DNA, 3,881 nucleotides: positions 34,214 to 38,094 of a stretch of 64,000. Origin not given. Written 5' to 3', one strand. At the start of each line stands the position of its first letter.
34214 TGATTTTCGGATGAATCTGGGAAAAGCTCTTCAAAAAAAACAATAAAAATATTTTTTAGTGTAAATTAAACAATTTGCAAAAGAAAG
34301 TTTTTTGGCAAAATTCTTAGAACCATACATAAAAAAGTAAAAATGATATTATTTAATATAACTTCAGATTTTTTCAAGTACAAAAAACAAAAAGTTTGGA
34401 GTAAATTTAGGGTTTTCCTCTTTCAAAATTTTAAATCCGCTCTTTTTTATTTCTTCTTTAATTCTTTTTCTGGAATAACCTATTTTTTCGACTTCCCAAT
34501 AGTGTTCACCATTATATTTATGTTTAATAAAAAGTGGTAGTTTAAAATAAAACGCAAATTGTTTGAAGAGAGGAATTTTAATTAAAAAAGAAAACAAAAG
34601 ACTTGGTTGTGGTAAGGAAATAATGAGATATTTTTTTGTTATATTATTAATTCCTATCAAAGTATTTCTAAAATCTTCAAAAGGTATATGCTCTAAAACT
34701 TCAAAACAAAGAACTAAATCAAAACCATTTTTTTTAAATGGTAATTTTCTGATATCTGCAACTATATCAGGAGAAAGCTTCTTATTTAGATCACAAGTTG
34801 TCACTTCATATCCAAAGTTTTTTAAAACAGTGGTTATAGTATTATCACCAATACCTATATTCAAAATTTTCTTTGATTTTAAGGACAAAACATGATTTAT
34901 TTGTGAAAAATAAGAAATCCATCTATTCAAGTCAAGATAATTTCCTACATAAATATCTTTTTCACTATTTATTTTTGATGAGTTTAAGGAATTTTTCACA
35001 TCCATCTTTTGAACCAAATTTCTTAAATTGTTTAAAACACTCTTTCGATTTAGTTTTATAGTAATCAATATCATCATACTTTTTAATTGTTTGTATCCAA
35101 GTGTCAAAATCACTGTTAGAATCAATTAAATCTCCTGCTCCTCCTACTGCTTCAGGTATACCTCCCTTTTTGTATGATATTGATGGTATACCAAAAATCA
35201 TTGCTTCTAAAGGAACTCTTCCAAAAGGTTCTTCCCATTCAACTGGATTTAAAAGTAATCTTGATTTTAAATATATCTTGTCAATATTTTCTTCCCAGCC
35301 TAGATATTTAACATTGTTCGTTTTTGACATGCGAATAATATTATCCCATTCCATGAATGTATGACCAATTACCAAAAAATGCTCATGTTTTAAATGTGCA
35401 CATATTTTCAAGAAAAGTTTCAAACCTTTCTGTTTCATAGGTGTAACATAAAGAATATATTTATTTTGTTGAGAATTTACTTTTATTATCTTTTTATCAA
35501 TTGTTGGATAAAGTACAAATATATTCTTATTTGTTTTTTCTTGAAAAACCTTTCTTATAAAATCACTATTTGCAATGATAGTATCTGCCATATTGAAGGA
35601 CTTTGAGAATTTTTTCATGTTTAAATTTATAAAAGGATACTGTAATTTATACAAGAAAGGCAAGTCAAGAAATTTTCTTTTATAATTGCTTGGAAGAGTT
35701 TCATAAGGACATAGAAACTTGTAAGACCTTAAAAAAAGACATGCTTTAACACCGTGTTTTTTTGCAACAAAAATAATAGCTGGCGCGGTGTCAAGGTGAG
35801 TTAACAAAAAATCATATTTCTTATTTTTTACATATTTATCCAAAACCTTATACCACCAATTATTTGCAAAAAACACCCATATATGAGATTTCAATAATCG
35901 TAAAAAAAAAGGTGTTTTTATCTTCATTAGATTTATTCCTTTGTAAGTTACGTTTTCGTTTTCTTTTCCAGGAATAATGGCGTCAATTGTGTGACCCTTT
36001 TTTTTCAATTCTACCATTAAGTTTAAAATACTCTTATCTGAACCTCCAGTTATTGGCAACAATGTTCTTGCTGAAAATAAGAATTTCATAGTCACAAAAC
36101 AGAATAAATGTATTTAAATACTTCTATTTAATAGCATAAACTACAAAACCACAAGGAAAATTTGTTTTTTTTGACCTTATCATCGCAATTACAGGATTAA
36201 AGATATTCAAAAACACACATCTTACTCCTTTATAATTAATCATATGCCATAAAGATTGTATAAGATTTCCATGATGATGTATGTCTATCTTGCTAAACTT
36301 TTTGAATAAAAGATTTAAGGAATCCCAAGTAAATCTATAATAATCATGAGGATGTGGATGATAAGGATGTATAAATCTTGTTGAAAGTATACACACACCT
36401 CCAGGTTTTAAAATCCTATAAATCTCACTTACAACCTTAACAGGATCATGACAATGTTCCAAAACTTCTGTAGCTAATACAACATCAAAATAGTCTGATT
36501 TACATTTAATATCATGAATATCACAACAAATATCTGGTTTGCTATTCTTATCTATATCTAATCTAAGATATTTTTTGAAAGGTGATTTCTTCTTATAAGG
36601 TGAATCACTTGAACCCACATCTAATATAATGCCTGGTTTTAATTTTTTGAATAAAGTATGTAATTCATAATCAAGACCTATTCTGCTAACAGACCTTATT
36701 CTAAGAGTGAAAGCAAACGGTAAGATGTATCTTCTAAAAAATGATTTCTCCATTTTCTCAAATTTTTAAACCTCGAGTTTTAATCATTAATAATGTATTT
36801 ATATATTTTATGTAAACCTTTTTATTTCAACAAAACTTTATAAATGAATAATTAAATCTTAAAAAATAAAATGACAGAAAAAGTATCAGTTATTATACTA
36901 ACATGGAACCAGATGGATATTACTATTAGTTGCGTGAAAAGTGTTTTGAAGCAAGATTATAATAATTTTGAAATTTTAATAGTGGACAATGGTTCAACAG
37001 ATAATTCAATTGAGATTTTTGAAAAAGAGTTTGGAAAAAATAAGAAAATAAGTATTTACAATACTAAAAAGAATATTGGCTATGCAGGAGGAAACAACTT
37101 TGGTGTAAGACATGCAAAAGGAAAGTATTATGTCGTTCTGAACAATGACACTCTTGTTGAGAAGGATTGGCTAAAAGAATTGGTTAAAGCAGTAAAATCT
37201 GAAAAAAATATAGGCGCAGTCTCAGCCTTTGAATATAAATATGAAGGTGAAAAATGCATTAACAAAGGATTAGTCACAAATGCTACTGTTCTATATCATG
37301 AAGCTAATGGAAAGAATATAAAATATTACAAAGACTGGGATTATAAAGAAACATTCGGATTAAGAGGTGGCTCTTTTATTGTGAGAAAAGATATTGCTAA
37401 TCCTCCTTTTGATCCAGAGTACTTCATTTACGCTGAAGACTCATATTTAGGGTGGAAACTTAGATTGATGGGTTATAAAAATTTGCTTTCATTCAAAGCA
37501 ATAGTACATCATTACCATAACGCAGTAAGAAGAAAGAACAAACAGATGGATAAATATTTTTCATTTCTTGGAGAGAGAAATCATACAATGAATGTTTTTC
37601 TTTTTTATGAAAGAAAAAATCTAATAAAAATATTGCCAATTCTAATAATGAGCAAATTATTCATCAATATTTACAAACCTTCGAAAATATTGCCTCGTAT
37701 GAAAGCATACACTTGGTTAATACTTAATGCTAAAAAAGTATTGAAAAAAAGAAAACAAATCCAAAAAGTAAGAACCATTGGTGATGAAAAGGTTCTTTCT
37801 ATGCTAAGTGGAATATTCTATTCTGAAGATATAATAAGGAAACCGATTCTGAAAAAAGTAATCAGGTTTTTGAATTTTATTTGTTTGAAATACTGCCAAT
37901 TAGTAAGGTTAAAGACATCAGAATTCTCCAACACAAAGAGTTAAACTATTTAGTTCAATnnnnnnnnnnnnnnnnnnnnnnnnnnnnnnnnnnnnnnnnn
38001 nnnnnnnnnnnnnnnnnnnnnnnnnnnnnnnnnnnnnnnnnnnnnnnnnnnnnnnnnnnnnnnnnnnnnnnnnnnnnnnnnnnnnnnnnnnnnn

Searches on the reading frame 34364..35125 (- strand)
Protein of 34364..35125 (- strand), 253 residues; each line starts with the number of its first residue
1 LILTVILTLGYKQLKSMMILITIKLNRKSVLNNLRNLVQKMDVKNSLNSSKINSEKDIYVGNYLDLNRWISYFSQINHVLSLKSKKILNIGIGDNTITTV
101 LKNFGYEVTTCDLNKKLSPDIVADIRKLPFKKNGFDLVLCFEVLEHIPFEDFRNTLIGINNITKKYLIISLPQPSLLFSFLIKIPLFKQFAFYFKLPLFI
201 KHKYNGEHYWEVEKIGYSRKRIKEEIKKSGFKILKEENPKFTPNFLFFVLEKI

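Call 48: search_protein_families(library=pfam, proteins=[window:34364-35125:-], max_evalue=0.001)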
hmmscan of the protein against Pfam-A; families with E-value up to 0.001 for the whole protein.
window:34364-35125:- (253 aa): 3 families
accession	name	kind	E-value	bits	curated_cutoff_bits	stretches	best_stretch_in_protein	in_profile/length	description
PF08241.18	Methyltransf_11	-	9e-10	39.5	21.2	1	88-165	1-89/95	Methyltransferase domain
PF13489.12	Methyltransf_23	-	2.7e-07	30.9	27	1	81-234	20-162/164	Methyltransferase domain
PF13649.12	Methyltransf_25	-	1.2e-06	29.5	27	1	121-164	51-94/97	Methyltransferase domain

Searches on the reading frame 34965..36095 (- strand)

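Call 19: search_protein_families(library=pfam, proteins=[window:34965-36095:-], max_evalue=0.0001)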
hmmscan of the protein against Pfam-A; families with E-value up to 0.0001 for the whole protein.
window:34965-36095:- (376 aa): 3 families
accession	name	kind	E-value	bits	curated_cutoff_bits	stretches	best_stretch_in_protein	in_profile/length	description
PF13692.12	Glyco_trans_1_4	-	2.7e-16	60.6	27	1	212-338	2-137/142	Glycosyl transferases group 1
PF00534.26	Glycos_transf_1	-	3.3e-15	56.5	26.4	1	208-336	12-151/172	Glycosyl transferases group 1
PF13439.12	Glyco_transf_4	-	3.4e-09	37.4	28.5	1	17-200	2-167/170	Glycosyltransferase Family 4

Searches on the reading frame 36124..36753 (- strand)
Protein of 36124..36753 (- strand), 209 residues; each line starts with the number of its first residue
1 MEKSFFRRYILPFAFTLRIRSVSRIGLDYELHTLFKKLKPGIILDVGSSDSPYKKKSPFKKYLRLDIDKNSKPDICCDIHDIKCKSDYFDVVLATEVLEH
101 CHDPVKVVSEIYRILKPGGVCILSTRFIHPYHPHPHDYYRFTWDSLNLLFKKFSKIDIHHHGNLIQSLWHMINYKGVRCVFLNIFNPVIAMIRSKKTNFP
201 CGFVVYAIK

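Call 19: search_protein_families(library=pfam, proteins=[window:36124-36753:-], max_evalue=0.0001)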
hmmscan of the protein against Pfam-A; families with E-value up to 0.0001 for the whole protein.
window:36124-36753:- (209 aa): 5 families
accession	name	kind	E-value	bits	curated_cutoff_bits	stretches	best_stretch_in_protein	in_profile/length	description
PF08241.18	Methyltransf_11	-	3.2e-14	53.8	21.2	1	70-123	38-95/95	Methyltransferase domain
PF13489.12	Methyltransf_23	-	1.1e-10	41.9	27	1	37-130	20-123/164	Methyltransferase domain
PF13847.12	Methyltransf_31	-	3.8e-08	33.6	27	1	77-125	61-111/145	Methyltransferase domain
PF08242.18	Methyltransf_12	-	5.3e-08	33.9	30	1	83-121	64-98/98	Methyltransferase domain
PF13649.12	Methyltransf_25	-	2.6e-07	31.7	27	1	75-119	51-97/97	Methyltransferase domain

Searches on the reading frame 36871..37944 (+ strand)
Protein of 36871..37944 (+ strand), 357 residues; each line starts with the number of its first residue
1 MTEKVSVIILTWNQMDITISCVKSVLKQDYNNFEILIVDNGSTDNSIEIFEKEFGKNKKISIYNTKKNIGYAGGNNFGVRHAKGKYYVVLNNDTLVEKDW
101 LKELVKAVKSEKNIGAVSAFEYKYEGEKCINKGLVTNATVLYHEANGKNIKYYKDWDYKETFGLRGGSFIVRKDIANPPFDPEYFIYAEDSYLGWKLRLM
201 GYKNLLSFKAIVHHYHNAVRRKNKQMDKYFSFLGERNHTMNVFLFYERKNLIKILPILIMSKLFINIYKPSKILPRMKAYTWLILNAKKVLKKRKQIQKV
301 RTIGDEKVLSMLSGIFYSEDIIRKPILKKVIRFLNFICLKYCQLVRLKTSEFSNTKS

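Call 19: search_protein_families(library=pfam, proteins=[window:36871-37944:+], max_evalue=0.0001)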
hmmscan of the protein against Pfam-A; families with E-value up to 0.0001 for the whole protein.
window:36871-37944:+ (357 aa): 3 families
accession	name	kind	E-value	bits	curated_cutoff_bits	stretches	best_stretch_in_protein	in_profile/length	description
PF00535.33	Glycos_transf_2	-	1.8e-29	103.3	23.3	1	6-175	1-163/168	Glycosyl transferase family 2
PF13641.12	Glyco_tranf_2_3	-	2.5e-10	41.2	27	1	5-217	3-214/230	Glycosyltransferase like family 2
PF10111.15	Glyco_tranf_2_2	-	4.2e-07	30.2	27.3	1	27-114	22-115/276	Glycosyltransferase like family 2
